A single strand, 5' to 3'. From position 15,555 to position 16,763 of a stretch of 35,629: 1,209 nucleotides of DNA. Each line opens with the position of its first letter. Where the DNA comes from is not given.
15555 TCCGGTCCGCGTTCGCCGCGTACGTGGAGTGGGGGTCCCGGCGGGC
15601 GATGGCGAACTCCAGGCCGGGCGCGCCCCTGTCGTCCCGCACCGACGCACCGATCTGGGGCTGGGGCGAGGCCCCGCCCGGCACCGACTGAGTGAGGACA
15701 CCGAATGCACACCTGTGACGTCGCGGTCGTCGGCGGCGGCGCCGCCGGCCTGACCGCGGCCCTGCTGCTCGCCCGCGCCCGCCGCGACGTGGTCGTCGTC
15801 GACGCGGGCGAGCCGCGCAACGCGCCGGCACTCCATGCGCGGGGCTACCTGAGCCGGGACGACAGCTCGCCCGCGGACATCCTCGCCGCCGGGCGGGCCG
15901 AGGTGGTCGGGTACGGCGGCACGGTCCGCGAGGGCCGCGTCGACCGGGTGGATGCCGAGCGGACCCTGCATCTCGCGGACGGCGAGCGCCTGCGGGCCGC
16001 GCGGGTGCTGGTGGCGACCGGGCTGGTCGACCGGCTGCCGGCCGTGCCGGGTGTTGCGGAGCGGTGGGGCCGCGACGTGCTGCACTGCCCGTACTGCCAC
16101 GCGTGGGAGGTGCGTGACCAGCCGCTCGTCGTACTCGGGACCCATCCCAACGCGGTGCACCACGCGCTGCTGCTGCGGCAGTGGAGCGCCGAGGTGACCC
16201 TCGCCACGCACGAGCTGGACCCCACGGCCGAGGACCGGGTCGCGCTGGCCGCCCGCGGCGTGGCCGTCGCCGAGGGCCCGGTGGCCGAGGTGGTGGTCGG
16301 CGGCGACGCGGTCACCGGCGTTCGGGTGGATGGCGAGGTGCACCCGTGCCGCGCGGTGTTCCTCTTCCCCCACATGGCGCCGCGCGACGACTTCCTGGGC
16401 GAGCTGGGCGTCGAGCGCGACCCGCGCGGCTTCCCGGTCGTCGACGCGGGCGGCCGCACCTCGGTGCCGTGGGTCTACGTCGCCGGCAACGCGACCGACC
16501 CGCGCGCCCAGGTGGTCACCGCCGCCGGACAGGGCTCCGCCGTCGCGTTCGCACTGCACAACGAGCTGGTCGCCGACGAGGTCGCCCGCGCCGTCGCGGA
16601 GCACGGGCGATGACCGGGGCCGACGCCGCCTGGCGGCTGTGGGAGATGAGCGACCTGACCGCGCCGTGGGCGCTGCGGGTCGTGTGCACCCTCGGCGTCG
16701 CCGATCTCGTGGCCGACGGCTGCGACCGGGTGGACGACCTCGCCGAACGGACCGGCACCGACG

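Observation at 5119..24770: Complete holomycin-type dithiolopyrrolone enzyme set, mostly in one 13-gene translationally coupled operon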

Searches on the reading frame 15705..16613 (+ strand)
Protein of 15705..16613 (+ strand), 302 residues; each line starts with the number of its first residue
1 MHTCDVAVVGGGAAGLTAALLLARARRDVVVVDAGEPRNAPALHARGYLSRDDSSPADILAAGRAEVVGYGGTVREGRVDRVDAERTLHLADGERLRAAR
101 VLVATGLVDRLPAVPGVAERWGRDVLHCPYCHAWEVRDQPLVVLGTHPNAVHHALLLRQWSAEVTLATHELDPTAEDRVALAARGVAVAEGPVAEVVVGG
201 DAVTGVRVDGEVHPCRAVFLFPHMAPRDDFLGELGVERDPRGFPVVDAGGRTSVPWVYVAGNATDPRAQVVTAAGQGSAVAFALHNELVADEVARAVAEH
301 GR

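Call 9: search_protein_families(library=pfam, proteins=[window:15705-16613:+])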
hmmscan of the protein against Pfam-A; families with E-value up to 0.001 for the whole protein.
window:15705-16613:+ (302 aa): 9 families
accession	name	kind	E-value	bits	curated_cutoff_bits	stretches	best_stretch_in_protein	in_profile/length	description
PF07992.20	Pyr_redox_2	-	1.8e-29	103.5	26.1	1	5-277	2-291/291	Pyridine nucleotide-disulphide oxidoreductase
PF13738.12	Pyr_redox_3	-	2.2e-08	34.1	30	0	92-171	119-197/305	Pyridine nucleotide-disulphide oxidoreductase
PF00890.30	FAD_binding_2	-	3.5e-07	30.2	20.4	1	5-40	1-36/414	FAD binding domain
PF13450.12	NAD_binding_8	-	1.2e-06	29.2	21.9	1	8-35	1-28/68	NAD(P)-binding Rossmann-like domain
PF01266.30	DAO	-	4.2e-06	27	27.9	1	5-38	1-35/353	FAD dependent oxidoreductase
PF03486.20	HI0933_like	-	5.3e-05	23.2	50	1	5-36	2-33/244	HI0933-like protein Rossmann domain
PF01494.25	FAD_binding_3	-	7.7e-05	22.5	22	1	4-35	2-33/349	FAD binding domain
PF05834.18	Lycopene_cycl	-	9e-05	22.1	23.4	0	5-38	1-36/380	Lycopene cyclase protein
PF13241.12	NAD_binding_7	-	0.00023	22.2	22.1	0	3-54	7-59/104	Putative NAD(P)-binding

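Call 24: search_solved_structures(query=window:15705-16613:+, max_evalue=0.00001, show_alignments=1)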
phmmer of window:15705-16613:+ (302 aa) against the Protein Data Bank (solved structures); distinct sequences matched with E-value up to 0.00001: 67 (the best 60 are shown).
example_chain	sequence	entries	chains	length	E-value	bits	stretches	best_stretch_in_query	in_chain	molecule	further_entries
4ntd_A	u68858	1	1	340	3.4e-89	302.3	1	4-298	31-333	Thioredoxin reductase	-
3fbs_A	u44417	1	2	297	2.2e-48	168.4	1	4-292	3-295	Oxidoreductase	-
4nte_A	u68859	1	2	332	5.8e-46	160.4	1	4-289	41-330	DepH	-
4jn9_A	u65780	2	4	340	6.3e-46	160.3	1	4-289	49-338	DepH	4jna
4fk1_A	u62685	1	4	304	5.7e-39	137.4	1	4-289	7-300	Putative thioredoxin reductase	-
3cty_A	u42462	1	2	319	1.2e-23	87.1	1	4-289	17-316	Thioredoxin reductase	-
5j60_A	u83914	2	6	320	6.9e-22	81.4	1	4-286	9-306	Thioredoxin reductase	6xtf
4ntc_A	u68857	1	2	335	2.9e-21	79.3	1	4-290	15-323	GliT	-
5nii_A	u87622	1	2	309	7.1e-21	78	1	2-284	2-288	Thioredoxin reductase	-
9xub_A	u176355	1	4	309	7.9e-21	77.9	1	5-284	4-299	Thioredoxin reductase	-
2a87_A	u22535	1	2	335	8.7e-21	77.7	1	4-286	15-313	Thioredoxin reductase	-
2q7v_A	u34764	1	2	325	1.7e-20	76.8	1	2-293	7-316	Thioredoxin reductase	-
4gcm_A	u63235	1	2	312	7.7e-19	71.3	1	5-282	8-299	Thioredoxin reductase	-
5uwy_A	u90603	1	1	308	2.2e-18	69.8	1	5-283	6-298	Thioredoxin reductase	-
7aaw_A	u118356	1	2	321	8.3e-17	64.7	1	4-284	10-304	Thioredoxin reductase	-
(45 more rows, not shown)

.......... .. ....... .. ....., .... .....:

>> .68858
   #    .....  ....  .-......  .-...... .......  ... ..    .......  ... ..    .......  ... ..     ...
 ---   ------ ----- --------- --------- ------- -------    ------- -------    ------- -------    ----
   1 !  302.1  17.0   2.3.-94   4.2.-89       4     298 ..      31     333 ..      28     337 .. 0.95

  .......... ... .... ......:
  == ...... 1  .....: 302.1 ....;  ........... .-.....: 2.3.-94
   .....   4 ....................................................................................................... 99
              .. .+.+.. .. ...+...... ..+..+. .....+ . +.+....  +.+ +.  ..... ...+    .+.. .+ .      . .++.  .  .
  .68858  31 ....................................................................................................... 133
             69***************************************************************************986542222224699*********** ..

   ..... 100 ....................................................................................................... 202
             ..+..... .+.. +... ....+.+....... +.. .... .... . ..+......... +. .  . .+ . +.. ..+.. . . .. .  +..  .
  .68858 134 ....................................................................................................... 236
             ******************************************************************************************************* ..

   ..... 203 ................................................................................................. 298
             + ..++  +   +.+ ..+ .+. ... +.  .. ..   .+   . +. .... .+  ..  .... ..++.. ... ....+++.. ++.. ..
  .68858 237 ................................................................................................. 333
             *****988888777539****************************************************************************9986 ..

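Call 34: find_homologous_proteins(query=window:15705-16613:+, max_evalue=1e-40)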
Query window:15705-16613:+ (302 aa): 7854 proteins with E <= 1e-40 among 8000 candidates; the best 120 are listed.
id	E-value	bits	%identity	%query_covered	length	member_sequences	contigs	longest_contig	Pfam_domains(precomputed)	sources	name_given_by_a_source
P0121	8.3e-190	648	100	99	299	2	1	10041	PF01266.31,PF13450.13,PF00890.31,PF07992.21,PF13738.13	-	-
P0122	2.0e-172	590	88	100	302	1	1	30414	PF01266.31,PF13450.13,PF00890.31,PF07992.21,PF13738.13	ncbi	ncbi:MAG: NAD(P)/FAD-dependent oxidoreductase [Dermatophilaceae bacterium]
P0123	7.5e-115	401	63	98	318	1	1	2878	PF01266.31,PF13450.13,PF00890.31,PF07992.21,PF13738.13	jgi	jgi:thioredoxin reductase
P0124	6.1e-114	398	61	90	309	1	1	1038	PF01266.31,PF00890.31,PF07992.21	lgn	-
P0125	5.3e-113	395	65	97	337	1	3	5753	PF00444.24,PF01266.31,PF13450.13,PF00890.31,PF07992.21,PF13738.13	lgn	-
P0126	4.7e-111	389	59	98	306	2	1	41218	PF01266.31,PF00890.31,PF07992.21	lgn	-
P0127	3.0e-106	373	61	88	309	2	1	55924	PF01946.24,PF01266.31,PF13450.13,PF00890.31,PF07992.21,PF13738.13,PF03486.21,PF05834.19,PF01134.29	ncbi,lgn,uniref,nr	ncbi:MAG: NAD(P)/FAD-dependent oxidoreductase [Arachnia propionica]|uniref:NAD(P)/FAD-dependent oxid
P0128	2.1e-104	367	61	88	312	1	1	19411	PF00890.31,PF07992.21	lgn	-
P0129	3.6e-104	366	61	98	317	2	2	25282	PF01266.31,PF13450.13,PF00890.31,PF07992.21,PF13738.13,PF03486.21,PF05834.19,PF01134.29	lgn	-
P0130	4.6e-104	366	61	98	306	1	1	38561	PF01266.31,PF13450.13,PF00890.31,PF07992.21,PF13738.13,PF03486.21,PF05834.19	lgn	-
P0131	5.8e-104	366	58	89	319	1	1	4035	PF01266.31,PF00890.31,PF07992.21,PF13738.13,PF03486.21,PF05834.19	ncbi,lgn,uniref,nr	ncbi:Thioredoxin reductase [Micromonospora sp. MW-13]|uniref:NAD(P)/FAD-dependent oxidoreductase n=1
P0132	2.2e-103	364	61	89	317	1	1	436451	PF01266.31,PF00890.31,PF07992.21,PF01134.29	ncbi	ncbi:NAD(P)/FAD-dependent oxidoreductase [Streptomyces sp. NPDC055287]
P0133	2.9e-103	363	61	90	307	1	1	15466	PF01266.31,PF13450.13,PF00890.31,PF07992.21,PF13738.13,PF03486.21,PF01134.29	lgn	-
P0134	4.4e-103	363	59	89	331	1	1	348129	PF01266.31,PF00890.31,PF07992.21,PF13738.13,PF03486.21,PF05834.19,PF01134.29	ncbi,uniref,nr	ncbi:NAD(P)/FAD-dependent oxidoreductase [Nonomuraea candida]|uniref:NAD(P)/FAD-dependent oxidoreduc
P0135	4.5e-103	363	59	89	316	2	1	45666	PF01266.31,PF00890.31,PF07992.21,PF05834.19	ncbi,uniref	ncbi:NAD(P)/FAD-dependent oxidoreductase [Nonomuraea sp. NPDC005983]|uniref:NAD(P)/FAD-dependent oxi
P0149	7.1e-100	352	57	99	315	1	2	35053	PF01266.31,PF00890.31,PF07992.21,PF13738.13,PF03486.21,PF05834.19,PF01134.29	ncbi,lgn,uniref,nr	ncbi:NAD(P)/FAD-dependent oxidoreductase [Streptomyces thioluteus]|uniref:NAD(P)/FAD-dependent oxido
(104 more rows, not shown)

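Call 35: find_encoding_contigs(protein=P0122, flank=10000, max_places=1)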
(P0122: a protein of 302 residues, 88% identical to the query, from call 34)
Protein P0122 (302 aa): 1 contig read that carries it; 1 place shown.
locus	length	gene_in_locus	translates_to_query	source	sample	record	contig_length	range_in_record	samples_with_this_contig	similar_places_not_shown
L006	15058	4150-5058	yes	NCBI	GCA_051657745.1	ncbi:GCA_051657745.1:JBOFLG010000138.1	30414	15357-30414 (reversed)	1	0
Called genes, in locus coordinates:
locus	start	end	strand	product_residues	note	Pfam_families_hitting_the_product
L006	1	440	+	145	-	PF01323:DSBA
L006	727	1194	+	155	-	PF12823:DUF3817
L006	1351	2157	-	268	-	-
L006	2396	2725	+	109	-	PF08028:Acyl-CoA_dh_2 (weak), PF00441:Acyl-CoA_dh_1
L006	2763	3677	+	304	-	PF00583:Acetyltransf_1 (weak), PF18014:Acetyltransf_18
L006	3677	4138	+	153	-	PF01152:Bac_globin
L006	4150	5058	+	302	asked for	PF00890:FAD_binding_2, PF01266:DAO (weak), PF07992:Pyr_redox_2, PF13450:NAD_binding_8 (weak), PF13738:Pyr_redox_3 (faint)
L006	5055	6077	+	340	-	PF08100:Dimerisation, PF00891:Methyltransf_2, PF08242:Methyltransf_12 (weak)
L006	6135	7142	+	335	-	PF00528:BPD_transp_1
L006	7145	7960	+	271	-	PF00528:BPD_transp_1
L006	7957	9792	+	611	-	PF00005:ABC_tran, PF03193:RsgA_GTPase (faint), PF13481:AAA_25 (faint), PF13555:AAA_29 (faint), PF13304:AAA_21 (weak), PF08352:oligo_HPY, PF13191:AAA_16, PF00005:ABC_tran, +3 more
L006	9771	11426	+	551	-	PF00496:SBP_bac_5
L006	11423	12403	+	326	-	PF13489:Methyltransf_23 (weak), PF00891:Methyltransf_2, PF08241:Methyltransf_11, PF13649:Methyltransf_25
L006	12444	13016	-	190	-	PF02441:Flavoprotein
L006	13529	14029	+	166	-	PF01909:NTP_transf_2, PF18765:Polbeta (weak)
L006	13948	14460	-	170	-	PF00398:RrnaAD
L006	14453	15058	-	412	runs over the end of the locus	-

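Call 36: find_encoding_contigs(protein=P0126, flank=10000, max_places=1)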
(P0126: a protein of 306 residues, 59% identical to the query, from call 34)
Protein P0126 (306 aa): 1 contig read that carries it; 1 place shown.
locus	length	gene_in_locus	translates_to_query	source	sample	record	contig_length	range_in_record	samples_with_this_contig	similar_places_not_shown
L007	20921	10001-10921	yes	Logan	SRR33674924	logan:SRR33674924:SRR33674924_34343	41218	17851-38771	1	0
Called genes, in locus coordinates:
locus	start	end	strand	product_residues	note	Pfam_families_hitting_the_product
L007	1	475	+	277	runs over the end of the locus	PF02585:PIG-L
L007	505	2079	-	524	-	PF00501:AMP-binding, PF13193:AMP-binding_C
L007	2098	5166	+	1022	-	PF00501:AMP-binding, PF13193:AMP-binding_C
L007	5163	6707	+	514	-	PF00732:GMC_oxred_N, PF00890:FAD_binding_2 (faint), PF07992:Pyr_redox_2 (faint), PF13450:NAD_binding_8 (weak), PF05199:GMC_oxred_C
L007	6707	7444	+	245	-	PF00561:Abhydrolase_1 (faint), PF00975:Thioesterase, PF12697:Abhydrolase_6, PF12146:Hydrolase_4 (faint)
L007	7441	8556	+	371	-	PF02771:Acyl-CoA_dh_N, PF02770:Acyl-CoA_dh_M, PF00441:Acyl-CoA_dh_1, PF08028:Acyl-CoA_dh_2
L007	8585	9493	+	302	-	PF00583:Acetyltransf_1 (weak), PF18014:Acetyltransf_18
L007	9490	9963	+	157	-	PF01152:Bac_globin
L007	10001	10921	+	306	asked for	PF00890:FAD_binding_2 (weak), PF01266:DAO, PF07992:Pyr_redox_2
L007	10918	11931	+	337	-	PF08100:Dimerisation, PF00891:Methyltransf_2, PF08242:Methyltransf_12 (weak)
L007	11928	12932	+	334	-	PF00528:BPD_transp_1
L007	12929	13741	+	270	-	PF00528:BPD_transp_1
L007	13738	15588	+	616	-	PF01935:DUF87 (faint), PF03193:RsgA_GTPase (faint), PF13191:AAA_16 (faint), PF20703:nSTAND1 (faint), PF00005:ABC_tran, PF13304:AAA_21 (weak), PF08352:oligo_HPY, PF00005:ABC_tran, +3 more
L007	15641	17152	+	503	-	PF00496:SBP_bac_5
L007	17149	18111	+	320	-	PF00891:Methyltransf_2, PF13489:Methyltransf_23, PF05175:MTS (weak), PF13847:Methyltransf_31, PF08241:Methyltransf_11, PF08242:Methyltransf_12 (weak), PF13649:Methyltransf_25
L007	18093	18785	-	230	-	PF02441:Flavoprotein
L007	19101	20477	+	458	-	-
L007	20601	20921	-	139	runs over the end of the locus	PF00165:HTH_AraC (faint), PF12833:HTH_18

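Call 37: find_encoding_contigs(protein=P0149, flank=10000, max_places=1)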
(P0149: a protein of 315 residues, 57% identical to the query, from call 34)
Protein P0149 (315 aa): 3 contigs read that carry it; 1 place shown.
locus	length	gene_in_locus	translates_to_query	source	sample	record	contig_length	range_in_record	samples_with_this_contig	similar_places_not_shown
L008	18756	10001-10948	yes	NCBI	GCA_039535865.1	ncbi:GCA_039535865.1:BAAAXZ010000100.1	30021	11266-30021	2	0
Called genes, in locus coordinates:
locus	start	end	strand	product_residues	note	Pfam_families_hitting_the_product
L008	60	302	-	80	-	PF12146:Hydrolase_4 (weak)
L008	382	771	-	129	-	-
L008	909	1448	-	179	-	PF08241:Methyltransf_11 (weak), PF13649:Methyltransf_25 (weak)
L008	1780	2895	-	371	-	PF19086:Terpene_syn_C_2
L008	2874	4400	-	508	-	PF00027:cNMP_binding, PF19307:SrpI-like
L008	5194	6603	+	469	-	PF00027:cNMP_binding, PF19307:SrpI-like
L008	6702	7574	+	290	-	PF02353:CMAS, PF08241:Methyltransf_11, PF13649:Methyltransf_25, PF13847:Methyltransf_31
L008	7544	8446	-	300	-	PF04542:Sigma70_r2, PF08281:Sigma70_r4_2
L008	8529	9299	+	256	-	PF01370:Epimerase, PF05368:NmrA, PF13460:NAD_binding_10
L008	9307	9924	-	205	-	PF12844:HTH_19 (weak), PF13560:HTH_31, PF01381:HTH_3, PF13443:HTH_26, PF07883:Cupin_2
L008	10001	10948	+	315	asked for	PF00890:FAD_binding_2 (faint), PF01134:GIDA (faint), PF01266:DAO (faint), PF03486:HI0933_like (faint), PF05834:Lycopene_cycl (faint), PF07992:Pyr_redox_2, PF13738:Pyr_redox_3 (faint)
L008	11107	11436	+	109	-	PF00085:Thioredoxin, PF08534:Redoxin (weak), PF13098:Thioredoxin_2 (weak)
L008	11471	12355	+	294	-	PF13489:Methyltransf_23, PF08241:Methyltransf_11, PF08242:Methyltransf_12, PF13649:Methyltransf_25, PF13847:Methyltransf_31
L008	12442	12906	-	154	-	PF01152:Bac_globin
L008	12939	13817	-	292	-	PF00583:Acetyltransf_1 (weak), PF13508:Acetyltransf_7 (weak), PF18014:Acetyltransf_18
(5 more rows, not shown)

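Call 42: find_encoding_contigs(protein=P0127, flank=10000, max_places=1)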
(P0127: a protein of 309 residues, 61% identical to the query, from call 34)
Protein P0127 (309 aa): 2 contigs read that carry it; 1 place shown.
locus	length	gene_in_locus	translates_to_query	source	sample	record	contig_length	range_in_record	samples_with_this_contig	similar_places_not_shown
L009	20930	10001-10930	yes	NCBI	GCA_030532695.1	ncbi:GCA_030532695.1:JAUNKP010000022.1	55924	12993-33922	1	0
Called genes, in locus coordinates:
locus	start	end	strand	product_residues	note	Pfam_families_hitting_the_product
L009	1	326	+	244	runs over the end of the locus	PF00483:NTP_transferase (weak)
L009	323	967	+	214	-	PF02585:PIG-L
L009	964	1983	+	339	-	PF01073:3Beta_HSD (weak), PF01370:Epimerase, PF04321:RmlD_sub_bind, PF16363:GDP_Man_Dehyd, PF13460:NAD_binding_10 (faint)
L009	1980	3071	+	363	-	PF08421:Methyltransf_13, PF13489:Methyltransf_23, PF08484:Methyltransf_14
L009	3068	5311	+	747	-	-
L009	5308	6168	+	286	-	PF02485:Branch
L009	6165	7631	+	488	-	PF01943:Polysacc_synt, PF13440:Polysacc_synt_3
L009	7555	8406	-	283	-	PF00535:Glycos_transf_2, PF10111:Glyco_tranf_2_2 (weak), PF13641:Glyco_tranf_2_3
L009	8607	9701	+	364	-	PF00722:Glyco_hydro_16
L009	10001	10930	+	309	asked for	PF00890:FAD_binding_2, PF01134:GIDA (faint), PF01266:DAO (weak), PF01946:Thi4 (faint), PF03486:HI0933_like (faint), PF05834:Lycopene_cycl (faint), PF07992:Pyr_redox_2, PF13450:NAD_binding_8 (weak), +1 more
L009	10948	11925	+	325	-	PF13489:Methyltransf_23, PF00891:Methyltransf_2, PF08241:Methyltransf_11, PF08242:Methyltransf_12 (weak), PF13649:Methyltransf_25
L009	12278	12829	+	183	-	PF00156:Pribosyltran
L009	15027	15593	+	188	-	PF01227:GTP_cyclohydroI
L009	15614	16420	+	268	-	PF00809:Pterin_bind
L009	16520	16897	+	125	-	PF02152:FolB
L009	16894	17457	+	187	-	PF01288:HPPK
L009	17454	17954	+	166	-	PF11377:DUF3180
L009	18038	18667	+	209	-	-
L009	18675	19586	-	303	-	PF00346:Complex1_49kDa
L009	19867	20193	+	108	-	PF11774:Lsr2, PF23359:Lsr2_DNA-bd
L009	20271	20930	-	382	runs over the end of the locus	-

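Call 45: search_protein_families(library=ncbifam, proteins=[window:15705-16613:+], max_evalue=0.00001)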
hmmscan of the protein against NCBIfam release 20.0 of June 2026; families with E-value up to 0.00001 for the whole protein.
window:15705-16613:+ (302 aa): 13 families
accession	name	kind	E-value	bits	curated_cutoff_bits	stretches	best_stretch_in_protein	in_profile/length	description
TIGR01292.1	TRX_reduct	equivalog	6.5e-29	100.7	343.45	1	5-286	2-298/300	thioredoxin-disulfide reductase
TIGR03140.1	AhpF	equivalog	2.5e-18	65.9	502.9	1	80-289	294-513/515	alkyl hydroperoxide reductase subunit F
TIGR03143.1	AhpF_homolog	hypoth_equivalog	1.8e-17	63.2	687.65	1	4-284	5-304/555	putative alkyl hydroperoxide reductase F subunit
TIGR02053.1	MerA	equivalog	1.1e-13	51.1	454.45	1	81-282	112-326/465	mercury(II) reductase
TIGR04018.1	Bthiol_YpdA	hypoth_equivalog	2.6e-09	36.4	339.9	0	92-263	108-288/316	YpdA family putative bacillithiol disulfide reductase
TIGR03315.1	Se_ygfK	equivalog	3.1e-09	34.9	835.3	0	5-34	539-568/1012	putative selenate reductase subunit YgfK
NF007614.0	PRK10262.1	equivalog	1.2e-08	34.5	644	0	6-172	9-179/321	thioredoxin-disulfide reductase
TIGR01350.1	lipoamide_DH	equivalog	2.8e-07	29.6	408.8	0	230-286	275-331/461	dihydrolipoyl dehydrogenase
NF040505.1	ArsO_flavin_mono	equivalog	4e-07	29.8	425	0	4-36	1-33/346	ArsO family NAD(P)H-dependent flavin-containing monooxygenase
NF005883.0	PRK07845.1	equivalog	8.3e-07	28.3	479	0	91-284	133-335/466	NAD(P)H-quinone dehydrogenase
NF004939.0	PRK06292.1-1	equivalog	1.2e-06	27.5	435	0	3-35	5-37/476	dihydrolipoyl dehydrogenase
NF003585.0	PRK05249.1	equivalog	1.7e-06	26.9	465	0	3-35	6-38/464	Si-specific NAD(P)(+) transhydrogenase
NF010311.1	PRK13748.1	subfamily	2.1e-06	26.9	600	1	92-282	224-422/560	mercury(II) reductase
